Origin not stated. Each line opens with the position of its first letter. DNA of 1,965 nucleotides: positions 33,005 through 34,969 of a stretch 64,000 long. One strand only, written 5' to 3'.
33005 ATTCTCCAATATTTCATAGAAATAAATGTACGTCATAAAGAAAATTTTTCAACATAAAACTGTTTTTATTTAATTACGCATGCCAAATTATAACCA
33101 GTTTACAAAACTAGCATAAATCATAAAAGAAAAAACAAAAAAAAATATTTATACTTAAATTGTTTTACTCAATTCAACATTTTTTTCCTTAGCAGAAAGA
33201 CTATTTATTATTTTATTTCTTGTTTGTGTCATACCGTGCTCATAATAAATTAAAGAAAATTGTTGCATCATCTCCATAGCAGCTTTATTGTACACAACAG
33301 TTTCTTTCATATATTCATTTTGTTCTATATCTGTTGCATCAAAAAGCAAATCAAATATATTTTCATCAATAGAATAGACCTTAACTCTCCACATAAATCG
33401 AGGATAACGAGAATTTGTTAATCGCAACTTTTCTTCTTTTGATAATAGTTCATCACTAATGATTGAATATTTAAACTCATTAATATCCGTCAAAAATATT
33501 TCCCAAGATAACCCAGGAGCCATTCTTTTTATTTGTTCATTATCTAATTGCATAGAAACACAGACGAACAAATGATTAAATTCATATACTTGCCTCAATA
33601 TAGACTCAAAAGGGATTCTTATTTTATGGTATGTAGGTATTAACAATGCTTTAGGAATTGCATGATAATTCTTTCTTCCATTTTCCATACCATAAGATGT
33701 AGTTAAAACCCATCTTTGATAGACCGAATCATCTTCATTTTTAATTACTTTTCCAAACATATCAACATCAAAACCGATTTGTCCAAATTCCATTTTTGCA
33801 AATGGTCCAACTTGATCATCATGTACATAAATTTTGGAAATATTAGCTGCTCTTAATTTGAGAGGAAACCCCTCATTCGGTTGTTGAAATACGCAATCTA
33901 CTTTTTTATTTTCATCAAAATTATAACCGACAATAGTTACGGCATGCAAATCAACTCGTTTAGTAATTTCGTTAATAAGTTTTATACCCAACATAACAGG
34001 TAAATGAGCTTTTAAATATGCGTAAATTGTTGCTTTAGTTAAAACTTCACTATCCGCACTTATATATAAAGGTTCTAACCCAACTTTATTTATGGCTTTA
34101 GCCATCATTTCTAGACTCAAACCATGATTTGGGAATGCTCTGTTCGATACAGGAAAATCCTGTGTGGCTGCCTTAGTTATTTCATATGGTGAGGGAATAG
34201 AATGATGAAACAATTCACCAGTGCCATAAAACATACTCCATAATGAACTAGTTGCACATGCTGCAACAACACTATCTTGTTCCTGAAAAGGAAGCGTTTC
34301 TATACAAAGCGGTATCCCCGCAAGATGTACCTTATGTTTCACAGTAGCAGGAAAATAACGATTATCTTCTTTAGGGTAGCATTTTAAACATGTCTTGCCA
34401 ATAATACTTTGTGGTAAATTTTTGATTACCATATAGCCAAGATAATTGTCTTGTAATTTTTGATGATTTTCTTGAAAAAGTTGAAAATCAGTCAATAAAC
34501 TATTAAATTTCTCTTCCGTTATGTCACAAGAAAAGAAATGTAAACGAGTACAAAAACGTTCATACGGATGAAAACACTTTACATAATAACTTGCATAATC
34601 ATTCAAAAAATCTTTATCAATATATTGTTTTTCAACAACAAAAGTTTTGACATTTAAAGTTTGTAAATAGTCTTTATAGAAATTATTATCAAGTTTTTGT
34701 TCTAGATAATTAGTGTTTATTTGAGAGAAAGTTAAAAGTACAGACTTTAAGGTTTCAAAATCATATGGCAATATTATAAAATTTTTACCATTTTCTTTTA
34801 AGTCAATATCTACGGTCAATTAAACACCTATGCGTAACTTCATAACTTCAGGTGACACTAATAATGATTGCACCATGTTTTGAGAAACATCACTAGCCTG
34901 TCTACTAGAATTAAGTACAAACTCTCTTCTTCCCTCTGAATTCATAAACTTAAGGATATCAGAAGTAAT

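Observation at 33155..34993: Candidate undescribed two-gene system: 57-aa protein coupled to a 554-aa papain-fold-like cysteine protease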

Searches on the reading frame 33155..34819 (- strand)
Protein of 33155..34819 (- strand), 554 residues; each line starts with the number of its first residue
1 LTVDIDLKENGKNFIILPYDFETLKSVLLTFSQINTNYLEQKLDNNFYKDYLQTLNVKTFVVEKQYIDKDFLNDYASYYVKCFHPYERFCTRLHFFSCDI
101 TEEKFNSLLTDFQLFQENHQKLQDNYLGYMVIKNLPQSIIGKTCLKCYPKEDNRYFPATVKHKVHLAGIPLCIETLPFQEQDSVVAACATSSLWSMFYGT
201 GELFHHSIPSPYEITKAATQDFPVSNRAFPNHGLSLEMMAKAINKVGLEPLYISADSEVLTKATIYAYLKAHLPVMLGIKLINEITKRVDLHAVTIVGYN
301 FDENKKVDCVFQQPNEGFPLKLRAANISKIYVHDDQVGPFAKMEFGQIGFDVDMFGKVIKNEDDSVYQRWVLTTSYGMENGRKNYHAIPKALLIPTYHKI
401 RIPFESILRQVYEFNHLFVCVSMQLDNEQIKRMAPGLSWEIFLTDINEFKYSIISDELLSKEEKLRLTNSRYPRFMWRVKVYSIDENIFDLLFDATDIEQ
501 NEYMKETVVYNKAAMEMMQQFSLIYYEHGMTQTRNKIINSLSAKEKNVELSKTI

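Call 3: search_protein_families(library=pfam, proteins=[window:33155-34819:-], max_evalue=1)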
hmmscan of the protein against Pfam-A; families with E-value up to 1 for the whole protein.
window:33155-34819:- (554 aa): 0 families

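Call 4: search_protein_families(library=padloc, proteins=[window:33155-34819:-], max_evalue=1)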
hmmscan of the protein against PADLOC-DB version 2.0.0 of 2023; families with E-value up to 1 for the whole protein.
window:33155-34819:- (554 aa): 0 families

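Call 5: search_protein_families(library=ncbifam, proteins=[window:33155-34819:-], max_evalue=1)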
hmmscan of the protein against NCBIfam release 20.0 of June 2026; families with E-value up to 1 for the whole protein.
window:33155-34819:- (554 aa): 0 families

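Call 6: search_protein_families(library=phrogs, proteins=[window:33155-34819:-], max_evalue=1)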
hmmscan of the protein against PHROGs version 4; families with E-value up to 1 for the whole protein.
window:33155-34819:- (554 aa): 1 family
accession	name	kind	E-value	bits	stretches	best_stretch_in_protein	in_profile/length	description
phrog_31805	-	unknown function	0.012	16.9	1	257-305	29-77/93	-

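Call 7: search_solved_structures(query=window:33155-34819:-, max_evalue=10)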
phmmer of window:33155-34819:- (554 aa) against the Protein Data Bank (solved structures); distinct sequences matched with E-value up to 10: 0.

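Call 8: find_homologous_proteins(query=window:33155-34819:-)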
Query window:33155-34819:- (554 aa): 1742 proteins with E <= 0.001 among 7798 candidates; the best 120 are listed.
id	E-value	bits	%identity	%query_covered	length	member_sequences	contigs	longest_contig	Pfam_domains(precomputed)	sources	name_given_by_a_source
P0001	0.0e+0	1149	90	100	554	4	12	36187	-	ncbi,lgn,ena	-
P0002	0.0e+0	1081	84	99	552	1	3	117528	-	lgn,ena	-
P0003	1.0e-243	828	66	99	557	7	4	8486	-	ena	-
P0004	4.4e-180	618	51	97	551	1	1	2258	-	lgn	-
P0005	4.6e-167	575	49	96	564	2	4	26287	-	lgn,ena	-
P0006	2.3e-166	573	49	98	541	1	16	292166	-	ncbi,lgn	-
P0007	2.2e-163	563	48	97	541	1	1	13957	-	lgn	-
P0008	2.1e-162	560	50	97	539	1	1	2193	-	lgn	-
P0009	8.6e-134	465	43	97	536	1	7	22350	-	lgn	-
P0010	7.9e-123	429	42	93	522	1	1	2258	-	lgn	-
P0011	1.2e-120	422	41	90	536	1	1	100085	-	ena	-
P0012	1.2e-120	422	43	92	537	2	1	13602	-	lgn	-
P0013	6.3e-120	419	42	90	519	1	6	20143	-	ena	-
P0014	1.2e-119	419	41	92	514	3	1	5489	-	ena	-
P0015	1.6e-119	418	44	92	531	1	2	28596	-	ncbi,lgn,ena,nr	ncbi:MAG: hypothetical protein KAW12_18955 [Candidatus Aminicenantes bacterium]|nr:hypothetical prot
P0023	2.8e-118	414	39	98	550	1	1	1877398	-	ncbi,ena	-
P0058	1.6e-114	402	39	92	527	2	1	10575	-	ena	-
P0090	8.0e-113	396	41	90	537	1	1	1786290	-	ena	-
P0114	1.1e-111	392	41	91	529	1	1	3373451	-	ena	-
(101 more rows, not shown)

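Call 12: find_encoding_contigs(protein=P0002, flank=6000, max_places=3)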
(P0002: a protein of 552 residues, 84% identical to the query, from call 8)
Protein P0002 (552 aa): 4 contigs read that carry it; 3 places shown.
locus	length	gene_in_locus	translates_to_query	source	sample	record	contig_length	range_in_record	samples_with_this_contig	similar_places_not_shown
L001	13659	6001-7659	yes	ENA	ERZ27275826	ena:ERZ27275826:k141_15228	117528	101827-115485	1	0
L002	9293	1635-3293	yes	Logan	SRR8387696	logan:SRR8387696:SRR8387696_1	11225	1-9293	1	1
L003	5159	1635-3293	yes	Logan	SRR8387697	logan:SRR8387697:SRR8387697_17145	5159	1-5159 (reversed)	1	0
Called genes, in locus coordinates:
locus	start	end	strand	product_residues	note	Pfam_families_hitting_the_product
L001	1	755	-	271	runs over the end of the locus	PF23023:Anti-Pycsar_Apyc1, PF00753:Lactamase_B, PF12706:Lactamase_B_2 (weak), PF16661:Lactamase_B_6 (weak)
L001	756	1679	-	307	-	-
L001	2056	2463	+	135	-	-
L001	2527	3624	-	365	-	PF05008:V-SNARE (faint)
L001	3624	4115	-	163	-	-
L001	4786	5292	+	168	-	PF09643:YopX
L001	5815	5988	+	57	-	-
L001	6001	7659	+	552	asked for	-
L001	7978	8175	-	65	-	-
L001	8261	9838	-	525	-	PF00239:Resolvase, PF07508:Recombinase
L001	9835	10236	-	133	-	PF11149:DUF2924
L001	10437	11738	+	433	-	PF02195:ParB_N, PF01555:N6_N4_Mtase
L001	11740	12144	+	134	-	PF18932:DUF5681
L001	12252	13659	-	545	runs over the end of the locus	PF01637:ATPase_2 (weak), PF00004:AAA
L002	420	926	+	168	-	PF09643:YopX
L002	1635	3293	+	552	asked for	-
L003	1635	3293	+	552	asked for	-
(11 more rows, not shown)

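Call 13: find_encoding_contigs(protein=P0006, flank=6000, max_places=3)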
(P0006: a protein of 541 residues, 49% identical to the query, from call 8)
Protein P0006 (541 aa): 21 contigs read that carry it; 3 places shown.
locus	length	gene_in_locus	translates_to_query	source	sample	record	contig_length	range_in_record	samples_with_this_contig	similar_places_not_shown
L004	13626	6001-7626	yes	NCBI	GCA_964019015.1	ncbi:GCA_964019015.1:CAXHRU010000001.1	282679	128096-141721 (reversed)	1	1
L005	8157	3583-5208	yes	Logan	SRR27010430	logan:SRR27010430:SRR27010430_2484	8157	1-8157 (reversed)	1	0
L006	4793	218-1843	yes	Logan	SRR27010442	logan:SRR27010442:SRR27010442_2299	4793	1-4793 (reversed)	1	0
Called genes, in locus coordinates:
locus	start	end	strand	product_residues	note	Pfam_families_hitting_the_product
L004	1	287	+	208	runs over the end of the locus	PF01596:Methyltransf_3, PF13578:Methyltransf_24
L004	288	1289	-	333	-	PF00231:ATP-synt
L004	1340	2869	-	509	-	PF02874:ATP-synt_ab_N, PF00006:ATP-synt_ab, PF00306:ATP-synt_ab_C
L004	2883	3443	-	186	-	PF00213:OSCP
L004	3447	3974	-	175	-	-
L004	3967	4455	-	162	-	PF00430:ATP-synt_B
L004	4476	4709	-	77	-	PF00137:ATP-synt_C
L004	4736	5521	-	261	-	PF00119:ATP-synt_A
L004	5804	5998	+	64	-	-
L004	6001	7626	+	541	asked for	-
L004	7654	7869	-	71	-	-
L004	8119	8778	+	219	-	-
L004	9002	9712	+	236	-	PF00072:Response_reg, PF00196:GerE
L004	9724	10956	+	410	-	PF02518:HATPase_c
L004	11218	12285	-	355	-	PF23459:S1_RRP5 (faint), PF00575:S1 (weak), PF13509:S1_2 (faint), PF00575:S1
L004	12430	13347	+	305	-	-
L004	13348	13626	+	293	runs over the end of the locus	-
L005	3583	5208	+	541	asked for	-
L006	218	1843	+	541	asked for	-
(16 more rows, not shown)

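Call 14: find_encoding_contigs(protein=P0023, flank=6000, max_places=2)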
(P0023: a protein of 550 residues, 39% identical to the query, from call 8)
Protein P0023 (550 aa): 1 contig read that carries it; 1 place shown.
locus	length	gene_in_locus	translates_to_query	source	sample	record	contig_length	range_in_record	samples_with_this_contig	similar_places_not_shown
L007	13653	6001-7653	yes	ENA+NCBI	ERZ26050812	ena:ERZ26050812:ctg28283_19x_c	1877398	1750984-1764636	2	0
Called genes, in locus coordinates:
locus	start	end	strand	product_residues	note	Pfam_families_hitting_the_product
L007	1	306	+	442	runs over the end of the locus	PF02878:PGM_PMM_I, PF02879:PGM_PMM_II, PF02880:PGM_PMM_III, PF00408:PGM_PMM_IV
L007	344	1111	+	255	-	PF00121:TIM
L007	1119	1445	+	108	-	PF03840:SecG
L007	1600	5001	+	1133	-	PF00580:UvrD-helicase, PF13245:AAA_19 (faint), PF13361:UvrD_C, PF13538:UvrD_C_2 (faint), PF12705:PDDEXK_1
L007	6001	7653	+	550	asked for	-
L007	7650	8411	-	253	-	PF10411:DsbC_N, PF13098:Thioredoxin_2, PF13462:Thioredoxin_4 (faint)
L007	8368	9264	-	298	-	PF02899:Phage_int_SAM_1, PF13495:Phage_int_SAM_4 (weak), PF00589:Phage_integrase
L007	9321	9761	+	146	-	PF06271:RDD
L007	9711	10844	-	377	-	PF03739:LptF_LptG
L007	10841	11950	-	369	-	PF03739:LptF_LptG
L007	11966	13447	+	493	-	PF02789:Peptidase_M17_N, PF00883:Peptidase_M17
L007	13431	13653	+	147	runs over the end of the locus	PF04364:DNA_pol3_chi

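Call 15: find_encoding_contigs(protein=P0114, flank=6000, max_places=2)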
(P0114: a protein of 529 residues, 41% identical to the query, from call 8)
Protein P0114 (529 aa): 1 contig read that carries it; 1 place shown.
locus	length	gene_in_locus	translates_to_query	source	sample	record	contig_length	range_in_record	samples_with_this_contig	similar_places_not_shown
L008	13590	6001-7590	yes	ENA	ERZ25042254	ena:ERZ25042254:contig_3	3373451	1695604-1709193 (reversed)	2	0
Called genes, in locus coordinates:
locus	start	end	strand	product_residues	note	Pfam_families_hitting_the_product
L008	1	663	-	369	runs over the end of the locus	PF16401:DUF5009 (weak)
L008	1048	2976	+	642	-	PF00012:HSP70, PF06723:MreB_Mbl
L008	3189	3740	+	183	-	PF12728:HTH_17, PF13518:HTH_28 (faint)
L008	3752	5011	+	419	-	PF13102:Phage_int_SAM_5, PF00589:Phage_integrase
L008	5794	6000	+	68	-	-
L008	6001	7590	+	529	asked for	-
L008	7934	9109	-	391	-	PF20590:DUF6791, PF00899:ThiF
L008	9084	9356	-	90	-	PF14452:Multi_ubiq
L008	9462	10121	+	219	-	-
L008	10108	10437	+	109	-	-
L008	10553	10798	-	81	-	PF01541:GIY-YIG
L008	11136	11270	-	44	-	-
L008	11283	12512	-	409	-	PF13657:Couple_hipA, PF07804:HipA_C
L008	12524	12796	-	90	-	-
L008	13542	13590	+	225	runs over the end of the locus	-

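Call 16: find_encoding_contigs(protein=P0090, flank=6000, max_places=2)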
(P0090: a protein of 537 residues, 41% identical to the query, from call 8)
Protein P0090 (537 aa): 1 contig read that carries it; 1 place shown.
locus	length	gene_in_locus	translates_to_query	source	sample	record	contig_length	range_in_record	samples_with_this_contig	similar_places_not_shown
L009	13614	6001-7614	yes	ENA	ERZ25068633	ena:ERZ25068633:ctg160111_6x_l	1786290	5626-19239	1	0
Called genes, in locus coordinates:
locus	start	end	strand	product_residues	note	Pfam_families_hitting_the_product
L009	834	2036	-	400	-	PF13609:Porin_4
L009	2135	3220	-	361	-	PF00589:Phage_integrase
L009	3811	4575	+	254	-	-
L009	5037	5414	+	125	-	PF13560:HTH_31, PF01381:HTH_3, PF12844:HTH_19 (weak)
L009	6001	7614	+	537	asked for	-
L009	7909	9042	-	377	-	-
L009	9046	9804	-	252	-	PF07505:DUF5131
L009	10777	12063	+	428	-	PF02812:ELFV_dehydrog_N, PF00208:ELFV_dehydrog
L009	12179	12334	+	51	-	-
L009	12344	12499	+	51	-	-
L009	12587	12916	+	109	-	-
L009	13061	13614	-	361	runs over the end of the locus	PF01222:ERG4_ERG24, PF06966:DUF1295 (weak)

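Call 20: predict_structure(alignment_id=A1)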
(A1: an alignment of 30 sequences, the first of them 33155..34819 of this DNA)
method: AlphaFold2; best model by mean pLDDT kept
length: 554 residues; sequences in the alignment: 30
mean_pLDDT: 83.9   pTM: 0.85
mean pLDDT of the five models: 83.9, 83.5, 81.2, 75.1, 74.4
residues with pLDDT >= 90: 232; 70-90: 246; 50-70: 60; < 50: 16
segments of 3 or more residues with pLDDT < 50: 75-81, 225-228
pLDDT, mean of each block of 10 residues (from residue 1): 76 93 91 83 76 91 81 49 62 95 93 93 94 75 80 82 90 76 61 84 83 78 52 79 91 92 95 91 87 90 81 74 93 78 90 88 92 81 86 90 91 89 83 88 95 94 94 94 91 83 88 89 76 83 71 52
secondary structure, 60 per line:
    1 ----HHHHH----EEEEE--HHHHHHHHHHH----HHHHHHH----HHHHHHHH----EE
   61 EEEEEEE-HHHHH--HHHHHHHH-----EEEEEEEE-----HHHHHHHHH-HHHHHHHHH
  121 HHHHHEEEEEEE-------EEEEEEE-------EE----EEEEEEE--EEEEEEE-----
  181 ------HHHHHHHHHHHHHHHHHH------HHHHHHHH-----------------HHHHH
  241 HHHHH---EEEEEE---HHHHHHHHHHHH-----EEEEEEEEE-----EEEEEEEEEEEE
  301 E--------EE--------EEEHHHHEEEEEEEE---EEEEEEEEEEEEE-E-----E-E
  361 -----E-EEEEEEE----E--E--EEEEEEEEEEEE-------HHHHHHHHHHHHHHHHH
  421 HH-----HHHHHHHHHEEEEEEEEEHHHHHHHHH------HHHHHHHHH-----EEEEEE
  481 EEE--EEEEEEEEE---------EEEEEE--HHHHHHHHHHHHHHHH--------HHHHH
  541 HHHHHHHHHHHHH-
elements in order: H5-9 E14-18 H21-31 H36-42 H47-54 E59-67 H69-73 H76-83 E89-96 H102-110 H112-125 E126-132 E140-146 E160-166 E169-175 H187-204 H211-218 H236-245 E249-254 H258-269 E275-283 E289-301 E320-322 H323-326 E327-334 E338-350 E368-374 E385-396 H404-422 H428-436 E437-445 H446-454 H461-469 E475-483 E486-494 E504-509 H512-527 H536-553

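Call 23: fold_search(model_id=the predicted structure, library=pdb)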
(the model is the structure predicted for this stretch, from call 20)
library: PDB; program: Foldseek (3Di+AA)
matches with E <= 10: 692; with E <= 0.001: 3
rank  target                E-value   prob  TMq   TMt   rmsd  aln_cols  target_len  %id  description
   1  1x9y_A                4.4e-04  0.99  0.21  0.31  17.3       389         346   10  The prostaphopain B structure (released 2004-11-23)
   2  1y4h_A                8.1e-04  1.00  0.23  0.64   7.9       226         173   12  Wild type staphopain-staphostatin complex (released 2005-01-18)
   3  9mdm                  9.5e-04  0.96  0.20  0.25  20.5       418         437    9  Crystal Structure of C412S Mutant of C0362 (TDE_0362 [TDE0362] resi 205-647) (released 2025-02-12)
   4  1pxv_A                1.1e-03  1.00  0.24  0.62   9.1       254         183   10  The staphostatin-staphopain complex: a forward binding inhibitor in complex with its target cysteine protease (released 2003-10-21)
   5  9mdk                  1.3e-03  0.96  0.21  0.25  19.8       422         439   10  Crystal Structure of E64-inhibited C0362 (TDE_0362 [TDE0362] resi 205-647) (released 2025-02-12)
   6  9azl_A                1.9e-03  1.00  0.17  0.13  18.0       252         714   13  Cryo-EM structure of the ABC transporter PCAT1 bound with MgADP class1 (released 2024-10-30)
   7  1cv8                  4.1e-03  1.00  0.22  0.64   7.5       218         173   10  STAPHOPAIN, CYSTEINE PROTEINASE FROM STAPHYLOCOCCUS AUREUS V8 (released 1998-10-14)
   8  8oig_A                4.6e-03  1.00  0.22  0.61   6.4       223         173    9  Crystal Structure of Staphopain C from Staphylococcus aureus (released 2023-06-21)
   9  6tho_B                8.8e-03  1.00  0.21  0.47   9.3       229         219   10  Acylintermediate of glutathione and the mature primitive phytochelatin synthase Alr0975 from Nostoc PCC 7120 at atomic (released 2020-12-02)
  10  2btw_A                1.6e-02  0.99  0.21  0.50   7.6       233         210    9  Crystal structure of Alr0975 (released 2005-12-14)
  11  2bu3_A                1.8e-02  0.99  0.22  0.53   7.6       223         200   12  Acyl-enzyme intermediate between Alr0975 and glutathione at pH 3.4 (released 2005-12-14)
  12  2bu3_B                2.1e-02  0.99  0.21  0.51   8.1       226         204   10  Acyl-enzyme intermediate between Alr0975 and glutathione at pH 3.4 (released 2005-12-14)
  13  6tjl_A                2.5e-02  0.99  0.21  0.47   9.9       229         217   10  Mature primitive pytochelatin synthase Alr0975 from Nostoc species bound to glutathione (released 2020-12-09)
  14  6th5_B                2.6e-02  0.99  0.22  0.51   8.1       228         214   10  Crystal structure of mature wildtype primitive Phytochelatin synthase from Nostoc spec. - Alr0975 (released 2020-11-25)
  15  6th5_A                2.6e-02  0.99  0.22  0.50   8.1       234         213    9  Crystal structure of mature wildtype primitive Phytochelatin synthase from Nostoc spec. - Alr0975 (released 2020-11-25)
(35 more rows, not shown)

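Call 24: find_related_loci(query=A1, collection=genome_contigs, flank=6000)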
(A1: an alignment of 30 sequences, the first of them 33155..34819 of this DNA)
Query A1 (554 aa) in genome_contigs; peptide patterns used: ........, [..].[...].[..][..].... (x = any residue, [..] = any of these).
284 stretches matched a pattern; 227 encode a relative of the query (tblastn E <= 1e-3); the best 80 are kept; 80 distinct loci.
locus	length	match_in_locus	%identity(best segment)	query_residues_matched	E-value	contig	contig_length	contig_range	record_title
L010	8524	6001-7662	90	1-554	0e+0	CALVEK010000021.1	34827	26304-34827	MAG: Candidatus Gastranaerophilales bacterium isolate BRZ_B__bin22 genome assembly, contig: BRZ_B__NODE_1620_length_3482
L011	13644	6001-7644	65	1-546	0e+0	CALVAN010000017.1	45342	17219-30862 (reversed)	MAG: Candidatus Gastranaerophilales bacterium isolate BRZ_MR__bin51 genome assembly, contig: BRZ_MR__NODE_890_length_453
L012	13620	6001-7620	39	10-554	2e-125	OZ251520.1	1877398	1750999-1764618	MAG: uncultured candidatus Porisulfidus sp. isolate 7120165e-f957-427c-95f2-98bd3957b385 genome assembly, chromosome: 1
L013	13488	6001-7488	44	11-519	1e-124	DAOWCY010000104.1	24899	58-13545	MAG TPA_asm: Candidatus Aminicenantes bacterium isolate CSMAG_1899 CSMAG_1899_k141_5080108_length_24899_cov_12.9730, who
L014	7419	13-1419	42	12-504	2e-124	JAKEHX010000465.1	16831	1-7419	MAG: Planctomycetaceae bacterium isolate PMV_8.31_sub PMV_8.31_sub.k101_628277, whole genome shotgun sequence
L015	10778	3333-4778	42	16-513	3e-124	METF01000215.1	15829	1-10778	MAG: candidate division KSB1 bacterium RBG_16_48_16 RBG_16_scaffold_47920, whole genome shotgun sequence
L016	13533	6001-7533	42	2-520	1e-123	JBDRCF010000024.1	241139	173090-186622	MAG: Pseudomonadota bacterium isolate MEGAHIT-group-1.17 k141_2073164, whole genome shotgun sequence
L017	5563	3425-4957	41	2-520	3e-121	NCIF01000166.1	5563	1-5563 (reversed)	MAG: Hydrogenophilales bacterium 17-61-9 lw04302015_17_scaffold_2432, whole genome shotgun sequence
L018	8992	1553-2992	40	19-522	1e-120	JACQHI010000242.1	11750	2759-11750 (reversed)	MAG: Lentisphaerae bacterium isolate NC_groundwater_1095_Ag_S2p5_61_52 S_2p5_S6_coassembly_k141_2763930, whole genome sh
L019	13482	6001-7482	41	14-522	3e-119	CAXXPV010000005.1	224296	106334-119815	MAG: Thermoguttaceae bacterium isolate 5d2646e0-01ad-46f9-a460-09296c79865c genome assembly, contig: contig_5, whole gen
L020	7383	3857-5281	39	16-519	4e-119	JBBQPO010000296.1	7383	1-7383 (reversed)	MAG: Chthonomonadales bacterium isolate Co_metawrap_1510 Cmw_1510_k141_15443987_length_7383_cov_6.0000, whole genome sho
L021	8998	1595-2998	41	13-511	3e-119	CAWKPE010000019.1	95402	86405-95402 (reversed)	MAG: uncultured Bacteroidetes bacterium isolate MFD03726.bin.1.151 genome assembly, contig: contig_51527, whole genome s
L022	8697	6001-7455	39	16-519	5e-118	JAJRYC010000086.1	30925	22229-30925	MAG: Nitrospirae bacterium isolate Dive96_bin3.242 k141_2873718, whole genome shotgun sequence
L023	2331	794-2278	39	14-519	1e-124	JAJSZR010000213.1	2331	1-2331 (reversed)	MAG: Deltaproteobacteria bacterium isolate NA091R45FWG174 FWG174_SeepSRB2_contig213_0002331bp, whole genome shotgun sequ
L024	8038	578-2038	40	14-511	2e-117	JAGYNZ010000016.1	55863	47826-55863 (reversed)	MAG: Deltaproteobacteria bacterium isolate M55B156 16, whole genome shotgun sequence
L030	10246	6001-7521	42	14-533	4e-116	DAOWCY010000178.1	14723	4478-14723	MAG TPA_asm: Candidatus Aminicenantes bacterium isolate CSMAG_1899 CSMAG_1899_k141_2446767_length_14723_cov_14.8454, who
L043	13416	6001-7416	40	10-512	1e-111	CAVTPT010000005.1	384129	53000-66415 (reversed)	MAG: uncultured Bacteroidales bacterium isolate MFD00905.bin.1.120 genome assembly, contig: contig_58803, whole genome s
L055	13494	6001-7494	36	12-522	3e-108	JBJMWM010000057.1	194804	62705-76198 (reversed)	MAG: Steroidobacteraceae bacterium isolate H2_18_all_fractions_metab_conc_22_61_13 k255_5081345, whole genome shotgun se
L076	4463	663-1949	42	70-502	2e-103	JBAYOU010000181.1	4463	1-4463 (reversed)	MAG: Parvibaculum sp. isolate SO_2016_LW2_121 scaffold46691_LW138R_2016, whole genome shotgun sequence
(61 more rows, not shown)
